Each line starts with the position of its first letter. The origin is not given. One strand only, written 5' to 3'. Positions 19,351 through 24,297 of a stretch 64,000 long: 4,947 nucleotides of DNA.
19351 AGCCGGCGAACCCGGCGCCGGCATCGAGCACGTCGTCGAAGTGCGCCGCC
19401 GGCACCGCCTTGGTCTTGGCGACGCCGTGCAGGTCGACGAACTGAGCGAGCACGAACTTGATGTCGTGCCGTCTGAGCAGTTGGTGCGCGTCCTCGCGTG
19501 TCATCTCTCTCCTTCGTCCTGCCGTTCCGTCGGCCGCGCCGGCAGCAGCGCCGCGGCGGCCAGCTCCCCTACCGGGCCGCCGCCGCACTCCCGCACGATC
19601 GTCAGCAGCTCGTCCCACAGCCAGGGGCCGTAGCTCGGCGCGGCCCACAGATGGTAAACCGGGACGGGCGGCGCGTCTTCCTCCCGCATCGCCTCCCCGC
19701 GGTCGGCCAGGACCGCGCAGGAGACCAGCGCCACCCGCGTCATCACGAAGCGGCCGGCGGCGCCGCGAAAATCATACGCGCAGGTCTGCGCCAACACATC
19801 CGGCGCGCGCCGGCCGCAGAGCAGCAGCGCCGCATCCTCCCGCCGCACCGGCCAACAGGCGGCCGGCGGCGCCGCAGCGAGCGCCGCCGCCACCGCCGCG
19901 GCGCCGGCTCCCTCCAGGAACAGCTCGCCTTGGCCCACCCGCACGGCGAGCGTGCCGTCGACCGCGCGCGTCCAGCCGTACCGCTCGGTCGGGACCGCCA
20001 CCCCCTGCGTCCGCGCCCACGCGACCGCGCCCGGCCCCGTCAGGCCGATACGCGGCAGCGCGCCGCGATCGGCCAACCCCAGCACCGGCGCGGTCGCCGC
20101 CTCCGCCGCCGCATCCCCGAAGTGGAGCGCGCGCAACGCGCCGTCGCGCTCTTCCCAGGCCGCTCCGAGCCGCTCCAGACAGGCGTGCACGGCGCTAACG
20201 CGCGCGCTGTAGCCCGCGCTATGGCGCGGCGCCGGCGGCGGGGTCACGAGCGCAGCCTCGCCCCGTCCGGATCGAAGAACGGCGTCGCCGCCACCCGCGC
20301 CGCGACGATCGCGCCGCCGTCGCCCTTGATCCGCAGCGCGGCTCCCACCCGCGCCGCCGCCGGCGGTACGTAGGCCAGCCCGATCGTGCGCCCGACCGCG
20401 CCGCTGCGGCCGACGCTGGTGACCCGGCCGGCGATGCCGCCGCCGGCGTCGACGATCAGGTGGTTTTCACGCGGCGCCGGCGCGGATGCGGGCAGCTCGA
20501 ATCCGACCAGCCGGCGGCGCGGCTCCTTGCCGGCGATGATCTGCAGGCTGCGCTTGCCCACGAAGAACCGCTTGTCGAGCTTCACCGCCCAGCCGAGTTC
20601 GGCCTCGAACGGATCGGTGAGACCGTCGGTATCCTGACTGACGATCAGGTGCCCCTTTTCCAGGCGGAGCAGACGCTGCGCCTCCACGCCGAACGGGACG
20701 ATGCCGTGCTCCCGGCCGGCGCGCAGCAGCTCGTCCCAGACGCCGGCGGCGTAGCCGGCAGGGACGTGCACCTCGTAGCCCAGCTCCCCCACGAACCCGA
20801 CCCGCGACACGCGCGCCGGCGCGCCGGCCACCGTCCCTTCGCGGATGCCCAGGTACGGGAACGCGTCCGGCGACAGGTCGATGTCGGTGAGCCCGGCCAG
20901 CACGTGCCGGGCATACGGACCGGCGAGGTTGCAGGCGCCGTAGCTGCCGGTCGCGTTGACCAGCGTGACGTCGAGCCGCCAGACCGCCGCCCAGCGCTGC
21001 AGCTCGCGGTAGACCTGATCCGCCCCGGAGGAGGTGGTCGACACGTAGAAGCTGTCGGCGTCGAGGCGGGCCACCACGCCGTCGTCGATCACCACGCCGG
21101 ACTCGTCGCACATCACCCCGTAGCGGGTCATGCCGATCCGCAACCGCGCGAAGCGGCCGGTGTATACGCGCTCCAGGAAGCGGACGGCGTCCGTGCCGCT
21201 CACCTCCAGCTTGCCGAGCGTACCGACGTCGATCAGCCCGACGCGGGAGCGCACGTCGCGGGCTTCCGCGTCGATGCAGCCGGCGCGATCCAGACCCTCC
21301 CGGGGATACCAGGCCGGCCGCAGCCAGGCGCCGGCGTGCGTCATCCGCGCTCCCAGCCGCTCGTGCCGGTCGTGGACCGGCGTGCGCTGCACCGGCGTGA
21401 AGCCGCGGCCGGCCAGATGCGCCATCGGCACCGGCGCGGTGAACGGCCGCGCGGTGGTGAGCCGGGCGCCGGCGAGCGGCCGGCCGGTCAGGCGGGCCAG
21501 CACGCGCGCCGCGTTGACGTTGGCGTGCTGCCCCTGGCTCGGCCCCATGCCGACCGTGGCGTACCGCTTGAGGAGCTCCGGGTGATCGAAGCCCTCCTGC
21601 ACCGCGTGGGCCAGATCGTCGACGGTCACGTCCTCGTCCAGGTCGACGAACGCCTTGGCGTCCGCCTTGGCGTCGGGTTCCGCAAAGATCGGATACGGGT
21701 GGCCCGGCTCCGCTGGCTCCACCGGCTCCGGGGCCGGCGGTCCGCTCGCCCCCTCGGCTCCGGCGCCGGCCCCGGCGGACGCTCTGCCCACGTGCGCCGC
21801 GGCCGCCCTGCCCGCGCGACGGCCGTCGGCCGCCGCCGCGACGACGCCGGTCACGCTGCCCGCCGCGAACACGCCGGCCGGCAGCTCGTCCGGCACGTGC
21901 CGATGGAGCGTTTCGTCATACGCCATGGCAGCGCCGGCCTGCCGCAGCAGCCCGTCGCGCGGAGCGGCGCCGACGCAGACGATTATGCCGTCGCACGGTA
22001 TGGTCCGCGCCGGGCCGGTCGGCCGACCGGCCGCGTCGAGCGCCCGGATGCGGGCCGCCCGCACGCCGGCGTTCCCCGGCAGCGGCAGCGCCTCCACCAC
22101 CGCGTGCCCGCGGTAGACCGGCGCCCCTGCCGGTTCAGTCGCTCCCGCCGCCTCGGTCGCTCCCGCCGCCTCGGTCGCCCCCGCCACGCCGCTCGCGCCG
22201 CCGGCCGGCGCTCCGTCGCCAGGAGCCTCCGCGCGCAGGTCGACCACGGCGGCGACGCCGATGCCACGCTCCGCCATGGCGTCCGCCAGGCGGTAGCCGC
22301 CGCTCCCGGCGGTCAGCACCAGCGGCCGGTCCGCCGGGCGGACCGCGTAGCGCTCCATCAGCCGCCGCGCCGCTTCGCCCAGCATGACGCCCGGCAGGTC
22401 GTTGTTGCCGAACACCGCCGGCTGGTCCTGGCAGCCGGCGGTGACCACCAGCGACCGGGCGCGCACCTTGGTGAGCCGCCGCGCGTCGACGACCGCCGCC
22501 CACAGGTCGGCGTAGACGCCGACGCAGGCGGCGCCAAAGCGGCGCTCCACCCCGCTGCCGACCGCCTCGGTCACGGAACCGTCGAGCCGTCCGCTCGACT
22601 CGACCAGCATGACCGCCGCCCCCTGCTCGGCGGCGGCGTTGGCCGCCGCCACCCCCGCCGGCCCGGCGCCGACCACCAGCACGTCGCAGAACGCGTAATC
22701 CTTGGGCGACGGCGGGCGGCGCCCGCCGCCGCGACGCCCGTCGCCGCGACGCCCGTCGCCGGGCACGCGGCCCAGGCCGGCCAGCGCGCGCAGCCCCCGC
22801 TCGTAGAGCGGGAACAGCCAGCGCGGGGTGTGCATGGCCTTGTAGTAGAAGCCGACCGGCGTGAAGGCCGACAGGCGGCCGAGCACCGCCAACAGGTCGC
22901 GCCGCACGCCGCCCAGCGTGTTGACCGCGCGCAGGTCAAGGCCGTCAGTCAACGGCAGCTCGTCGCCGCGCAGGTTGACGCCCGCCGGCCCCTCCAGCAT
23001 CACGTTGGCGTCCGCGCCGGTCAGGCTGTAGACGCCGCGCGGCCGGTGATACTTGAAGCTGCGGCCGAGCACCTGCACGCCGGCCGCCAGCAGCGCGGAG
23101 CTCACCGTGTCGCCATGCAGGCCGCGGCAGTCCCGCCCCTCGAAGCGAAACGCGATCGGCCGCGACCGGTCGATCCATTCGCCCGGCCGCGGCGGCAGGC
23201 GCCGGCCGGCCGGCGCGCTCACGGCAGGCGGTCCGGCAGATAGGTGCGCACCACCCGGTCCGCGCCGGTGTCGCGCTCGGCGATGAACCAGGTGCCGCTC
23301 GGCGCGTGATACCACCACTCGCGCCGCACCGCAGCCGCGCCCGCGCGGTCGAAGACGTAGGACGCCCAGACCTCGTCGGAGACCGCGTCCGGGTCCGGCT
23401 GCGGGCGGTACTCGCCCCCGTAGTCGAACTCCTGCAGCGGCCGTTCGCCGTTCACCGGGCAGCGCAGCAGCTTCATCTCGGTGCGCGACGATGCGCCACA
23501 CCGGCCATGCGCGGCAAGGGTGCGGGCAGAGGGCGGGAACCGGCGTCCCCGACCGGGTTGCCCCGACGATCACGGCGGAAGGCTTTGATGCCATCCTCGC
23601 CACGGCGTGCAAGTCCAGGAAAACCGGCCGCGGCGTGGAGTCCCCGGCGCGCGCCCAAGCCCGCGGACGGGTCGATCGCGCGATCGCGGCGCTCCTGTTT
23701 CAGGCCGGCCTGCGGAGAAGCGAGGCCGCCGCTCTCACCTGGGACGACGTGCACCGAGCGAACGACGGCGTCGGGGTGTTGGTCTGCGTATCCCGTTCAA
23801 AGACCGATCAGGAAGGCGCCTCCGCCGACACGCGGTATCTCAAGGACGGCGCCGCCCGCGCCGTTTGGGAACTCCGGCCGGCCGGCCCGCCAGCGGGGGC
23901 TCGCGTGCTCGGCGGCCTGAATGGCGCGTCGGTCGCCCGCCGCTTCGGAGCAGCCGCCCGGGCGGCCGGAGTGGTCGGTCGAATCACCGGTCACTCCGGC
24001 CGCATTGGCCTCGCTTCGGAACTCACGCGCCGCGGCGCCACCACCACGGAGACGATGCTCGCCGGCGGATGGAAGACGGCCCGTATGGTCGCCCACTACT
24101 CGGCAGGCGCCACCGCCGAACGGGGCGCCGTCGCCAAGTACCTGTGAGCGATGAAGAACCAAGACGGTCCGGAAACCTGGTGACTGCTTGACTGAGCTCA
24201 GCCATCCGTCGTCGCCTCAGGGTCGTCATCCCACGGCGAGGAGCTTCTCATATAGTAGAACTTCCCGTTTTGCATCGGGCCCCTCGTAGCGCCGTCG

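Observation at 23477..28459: Integrase-remnant cassette with a triplicated, diversifying acidic protein family splits the soxB-soxDAG operon, with direct repeats flanking soxB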

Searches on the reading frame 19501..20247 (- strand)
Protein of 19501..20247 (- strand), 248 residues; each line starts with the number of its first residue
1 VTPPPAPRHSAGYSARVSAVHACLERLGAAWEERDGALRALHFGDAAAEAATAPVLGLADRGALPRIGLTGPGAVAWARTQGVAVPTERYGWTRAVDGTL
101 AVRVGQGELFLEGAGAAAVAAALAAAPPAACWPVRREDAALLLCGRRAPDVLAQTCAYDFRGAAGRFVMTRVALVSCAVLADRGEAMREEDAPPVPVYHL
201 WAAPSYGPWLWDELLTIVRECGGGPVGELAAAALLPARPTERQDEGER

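Call 5: search_protein_families(library=pfam, proteins=[window:19501-20247:-], max_evalue=0.01)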
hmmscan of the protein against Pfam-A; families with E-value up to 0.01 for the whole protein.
window:19501-20247:- (248 aa): 0 families

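Call 7: search_protein_families(library=ncbifam, proteins=[window:19501-20247:-], max_evalue=0.1)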
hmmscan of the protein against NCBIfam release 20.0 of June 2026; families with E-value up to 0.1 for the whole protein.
window:19501-20247:- (248 aa): 1 family
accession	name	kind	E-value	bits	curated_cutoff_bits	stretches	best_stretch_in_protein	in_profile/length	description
TIGR01375.1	soxG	subfamily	0.0079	16.1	143.95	1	101-162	36-102/152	sarcosine oxidase subunit gamma family protein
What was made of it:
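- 19501..20247 (-): soxG/mgdD-like gamma subunit. Its start overlaps the soxA stop by 4 nt. Weak TIGR01375 hit (call 7).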

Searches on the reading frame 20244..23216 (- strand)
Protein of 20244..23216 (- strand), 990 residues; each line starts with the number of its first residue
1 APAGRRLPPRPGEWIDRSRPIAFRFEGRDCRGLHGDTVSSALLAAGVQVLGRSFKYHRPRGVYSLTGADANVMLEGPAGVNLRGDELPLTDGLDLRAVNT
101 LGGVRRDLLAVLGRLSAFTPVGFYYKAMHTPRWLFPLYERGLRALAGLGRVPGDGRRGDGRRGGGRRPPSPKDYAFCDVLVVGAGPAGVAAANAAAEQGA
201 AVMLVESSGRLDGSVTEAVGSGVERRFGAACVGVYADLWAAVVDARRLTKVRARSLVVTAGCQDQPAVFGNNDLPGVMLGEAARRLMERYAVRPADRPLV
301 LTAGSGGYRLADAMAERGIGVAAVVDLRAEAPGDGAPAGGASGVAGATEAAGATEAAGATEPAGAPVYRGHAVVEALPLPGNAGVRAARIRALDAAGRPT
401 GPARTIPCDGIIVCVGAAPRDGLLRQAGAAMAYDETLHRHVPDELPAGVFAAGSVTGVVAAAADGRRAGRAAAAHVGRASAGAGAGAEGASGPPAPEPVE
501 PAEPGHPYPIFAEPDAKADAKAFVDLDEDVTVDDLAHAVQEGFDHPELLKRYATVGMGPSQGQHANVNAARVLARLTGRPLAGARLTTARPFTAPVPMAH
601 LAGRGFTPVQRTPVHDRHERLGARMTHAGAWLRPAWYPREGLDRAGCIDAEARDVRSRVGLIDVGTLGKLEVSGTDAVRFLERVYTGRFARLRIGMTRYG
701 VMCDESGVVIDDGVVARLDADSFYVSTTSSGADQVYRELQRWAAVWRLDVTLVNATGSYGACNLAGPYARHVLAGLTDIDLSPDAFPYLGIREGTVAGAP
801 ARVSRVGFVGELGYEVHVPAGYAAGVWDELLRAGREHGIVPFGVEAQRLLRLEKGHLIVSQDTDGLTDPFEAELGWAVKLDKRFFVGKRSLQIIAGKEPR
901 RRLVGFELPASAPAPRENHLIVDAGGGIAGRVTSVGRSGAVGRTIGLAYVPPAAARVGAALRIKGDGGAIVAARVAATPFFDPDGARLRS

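Call 5: search_protein_families(library=pfam, proteins=[window:20244-23216:-], max_evalue=0.01)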
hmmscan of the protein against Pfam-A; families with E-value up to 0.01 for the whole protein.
window:20244-23216:- (990 aa): 12 families
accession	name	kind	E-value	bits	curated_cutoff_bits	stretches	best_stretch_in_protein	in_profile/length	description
PF01571.26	GCV_T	-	4.3e-77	259.2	25.6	1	614-877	1-255/255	Aminomethyltransferase folate-binding domain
PF17806.6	SO_alpha_A3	-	6.5e-27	94.1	23.1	1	521-603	3-86/87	Sarcosine oxidase A3 domain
PF13510.11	Fer2_4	-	5.6e-18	65.2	22.8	1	19-98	2-80/82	2Fe-2S iron-sulfur cluster binding domain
PF08669.17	GCV_T_C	-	5e-16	58.8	25.9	1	901-982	1-80/80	Glycine cleavage T-protein C-terminal barrel domain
PF12831.13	FAD_oxidored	-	4e-10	40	27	1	178-244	1-70/416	FAD dependent oxidoreductase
PF07992.20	Pyr_redox_2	-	1.1e-07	32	26.1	1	178-209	2-33/291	Pyridine nucleotide-disulphide oxidoreductase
PF01494.25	FAD_binding_3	-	0.00012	21.8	22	1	177-208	2-33/349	FAD binding domain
PF00890.30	FAD_binding_2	-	0.00039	20.2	20.4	1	178-218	1-41/414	FAD binding domain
PF03486.20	HI0933_like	-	0.00044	20.2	50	1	178-210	2-34/244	HI0933-like protein Rossmann domain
PF01134.28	GIDA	-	0.00066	19.3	22.1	1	178-207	1-30/391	Glucose inhibited division protein A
PF13450.12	NAD_binding_8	-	0.0014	19.3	21.9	1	181-220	1-40/68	NAD(P)-binding Rossmann-like domain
PF01946.23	Thi4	-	0.0015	18.3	26.2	1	173-208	14-50/235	Thi4 family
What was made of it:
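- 20244..23216 (-): soxA/mgdC-like alpha subunit. Its start overlaps the soxD stop by 4 nt. Pfam GCV_T, SO_alpha_A3, Fer2_4 and GCV_T_C (call 5).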

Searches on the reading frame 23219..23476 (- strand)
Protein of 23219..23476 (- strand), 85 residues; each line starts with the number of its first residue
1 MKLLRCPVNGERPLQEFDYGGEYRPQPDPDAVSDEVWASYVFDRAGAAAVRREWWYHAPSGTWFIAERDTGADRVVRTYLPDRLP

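Call 5: search_protein_families(library=pfam, proteins=[window:23219-23476:-], max_evalue=0.01)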
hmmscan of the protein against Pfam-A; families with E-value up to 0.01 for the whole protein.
window:23219-23476:- (85 aa): 1 family
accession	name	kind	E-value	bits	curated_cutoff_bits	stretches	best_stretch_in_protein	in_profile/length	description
PF04267.17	SoxD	-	8.5e-25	87.1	27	1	3-80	1-81/82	Sarcosine oxidase, delta subunit family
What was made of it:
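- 23219..23476 (-): soxD/mgdB-like delta subunit. PF04267 SoxD, E 8.5e-25 (call 5).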

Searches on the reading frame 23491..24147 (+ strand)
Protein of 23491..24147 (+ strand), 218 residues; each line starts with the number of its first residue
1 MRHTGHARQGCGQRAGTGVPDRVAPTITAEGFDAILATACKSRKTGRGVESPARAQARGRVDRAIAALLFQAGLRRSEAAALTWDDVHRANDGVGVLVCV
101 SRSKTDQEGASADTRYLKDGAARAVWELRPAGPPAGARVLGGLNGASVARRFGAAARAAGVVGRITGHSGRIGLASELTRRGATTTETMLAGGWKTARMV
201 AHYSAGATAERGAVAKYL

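Call 5: search_protein_families(library=pfam, proteins=[window:23491-24147:+], max_evalue=0.01)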
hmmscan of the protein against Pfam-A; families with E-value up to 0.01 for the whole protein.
window:23491-24147:+ (218 aa): 1 family
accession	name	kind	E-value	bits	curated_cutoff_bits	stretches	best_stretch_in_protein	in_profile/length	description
PF00589.27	Phage_integrase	-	9.6e-12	45.4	27.1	2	146-205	108-167/172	Phage integrase family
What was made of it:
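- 23491..24147 (+): 5'-truncated Cre-like tyrosine recombinase remnant (218 codons, convergent with paralog A). Only residues from about 28 to 218 are recombinase sequence. PF00589 (call 5).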

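Call 7: search_protein_families(library=ncbifam, proteins=[window:23491-24147:+], max_evalue=0.1)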
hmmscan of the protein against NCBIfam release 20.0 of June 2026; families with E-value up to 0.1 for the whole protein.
window:23491-24147:+ (218 aa): 7 families
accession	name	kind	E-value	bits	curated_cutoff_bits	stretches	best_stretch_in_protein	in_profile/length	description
TIGR02224.1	recomb_XerC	equivalog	9.9e-05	21.8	335.15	1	50-94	117-162/295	tyrosine recombinase XerC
NF040815.2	recomb_XerA_Arch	equivalog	0.00062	19.4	220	0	61-88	113-140/263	site-specific tyrosine recombinase/integron integrase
NF002331.0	PRK01287.1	subfamily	0.0019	17.2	371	1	51-92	153-194/365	site-specific tyrosine recombinase XerC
NF003462.0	PRK05084.1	equivalog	0.0039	16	267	1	62-93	197-228/360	tyrosine recombinase XerS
TIGR02225.1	recomb_XerD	equivalog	0.0054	16.1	329.6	1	51-96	115-160/290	site-specific tyrosine recombinase XerD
NF001399.0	PRK00283.1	subfamily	0.0098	15.2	279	1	50-96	124-170/300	tyrosine recombinase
NF040693.1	recomb_GmtY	equivalog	0.088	12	340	0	62-94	220-252/441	gamma-mobile-trio recombinase GmtY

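Call 8: search_protein_families(library=phrogs, proteins=[window:23491-24147:+], max_evalue=0.1)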
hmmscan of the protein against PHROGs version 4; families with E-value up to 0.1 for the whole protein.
window:23491-24147:+ (218 aa): 3 families
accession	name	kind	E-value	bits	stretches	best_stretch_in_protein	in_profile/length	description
phrog_1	-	integration and excision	4.2e-12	47.1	1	32-212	276-441/611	integrase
phrog_216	-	integration and excision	7e-09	36.2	1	62-203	76-221/301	integrase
phrog_29857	-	unknown function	6.6e-07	30.5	1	166-217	17-68/73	-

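Call 9: search_protein_families(library=padloc, proteins=[window:23491-24147:+], max_evalue=0.1)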
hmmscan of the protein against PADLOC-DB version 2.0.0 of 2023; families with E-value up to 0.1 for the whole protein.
window:23491-24147:+ (218 aa): 1 family
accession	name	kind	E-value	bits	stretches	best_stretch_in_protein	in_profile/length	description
PDLC04829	PDC-S02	-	0.031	12.7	1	45-110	10-72/92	-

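Call 44: search_solved_structures(query=window:23491-24147:+, max_evalue=0.001, show_alignments=2)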
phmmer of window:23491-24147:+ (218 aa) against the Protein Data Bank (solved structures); distinct sequences matched with E-value up to 0.001: 17.
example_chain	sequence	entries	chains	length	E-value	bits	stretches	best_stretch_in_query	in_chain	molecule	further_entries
1pvq_A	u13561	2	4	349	5e-08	36.4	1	138-217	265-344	Recombinase cre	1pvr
1pvp_A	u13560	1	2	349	3.1e-07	33.8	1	138-217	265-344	Recombinase cre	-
7rhy_A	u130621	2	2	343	4.4e-07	33.4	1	137-217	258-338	Recombinase cre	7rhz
1crx_A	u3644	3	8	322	6.8e-07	32.7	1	136-217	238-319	Cre recombinase | Recombinase cre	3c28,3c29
1xns_A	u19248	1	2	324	6.9e-07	32.7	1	136-217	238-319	Recombinase CRE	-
1nzb_A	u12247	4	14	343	7.6e-07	32.6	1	137-217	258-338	Cre recombinase | PROTEIN (CRE RECOMBINASE) | Recombinase cre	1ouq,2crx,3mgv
7rhz_B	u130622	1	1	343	7.7e-07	32.5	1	137-217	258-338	Recombinase cre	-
1q3u_A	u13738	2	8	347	8.1e-07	32.5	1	137-217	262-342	Cre recombinase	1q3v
1kbu_A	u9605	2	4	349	8.5e-07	32.4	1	137-217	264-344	CRE RECOMBINASE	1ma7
4crx_A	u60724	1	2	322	1.3e-06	31.9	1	137-217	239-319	PROTEIN (CRE RECOMBINASE)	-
1xo0_A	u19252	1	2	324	1.3e-06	31.8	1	137-217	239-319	Recombinase CRE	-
3crx_A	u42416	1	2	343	1.5e-06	31.6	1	137-217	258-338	CRE RECOMBINASE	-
1drg_A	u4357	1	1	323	2.2e-06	31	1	137-217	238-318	CRE RECOMBINASE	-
1f44_A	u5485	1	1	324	2.3e-06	31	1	137-217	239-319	CRE RECOMBINASE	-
5crx_A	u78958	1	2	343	2.4e-06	30.9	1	136-217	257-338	PROTEIN (BACTERIOPHAGE P1 CRE GENE)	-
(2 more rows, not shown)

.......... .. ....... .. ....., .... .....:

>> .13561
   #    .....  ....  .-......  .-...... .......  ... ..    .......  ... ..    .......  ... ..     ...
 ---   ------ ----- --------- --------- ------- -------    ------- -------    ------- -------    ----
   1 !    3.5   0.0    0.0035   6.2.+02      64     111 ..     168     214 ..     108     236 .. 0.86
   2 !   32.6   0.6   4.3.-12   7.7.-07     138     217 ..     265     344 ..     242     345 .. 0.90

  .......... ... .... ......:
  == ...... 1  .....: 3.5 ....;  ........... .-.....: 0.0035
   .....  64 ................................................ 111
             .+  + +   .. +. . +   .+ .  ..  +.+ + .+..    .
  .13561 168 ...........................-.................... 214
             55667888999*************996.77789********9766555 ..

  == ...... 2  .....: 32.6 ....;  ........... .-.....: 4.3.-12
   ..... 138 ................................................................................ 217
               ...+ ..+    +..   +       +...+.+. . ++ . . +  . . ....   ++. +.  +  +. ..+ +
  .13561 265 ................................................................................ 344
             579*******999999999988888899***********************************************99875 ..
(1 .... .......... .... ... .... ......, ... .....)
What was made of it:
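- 23491..24147 (+): Alignment to Cre residues 168-344 keeps the R, K, H-x-x-R, W and Y positions (call 44).
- On Tyrosine recombinase (Phage_integrase, PF00589; Cre-like): The phmmer alignment to Cre residues 168-344 shows GLRRSE (R), SRSKT (K), GHSGRIG (H..R), GGW (W) and AHY (Y) (call 44).
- All six catalytic residues of the recombinase fragment are conserved (call 44).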
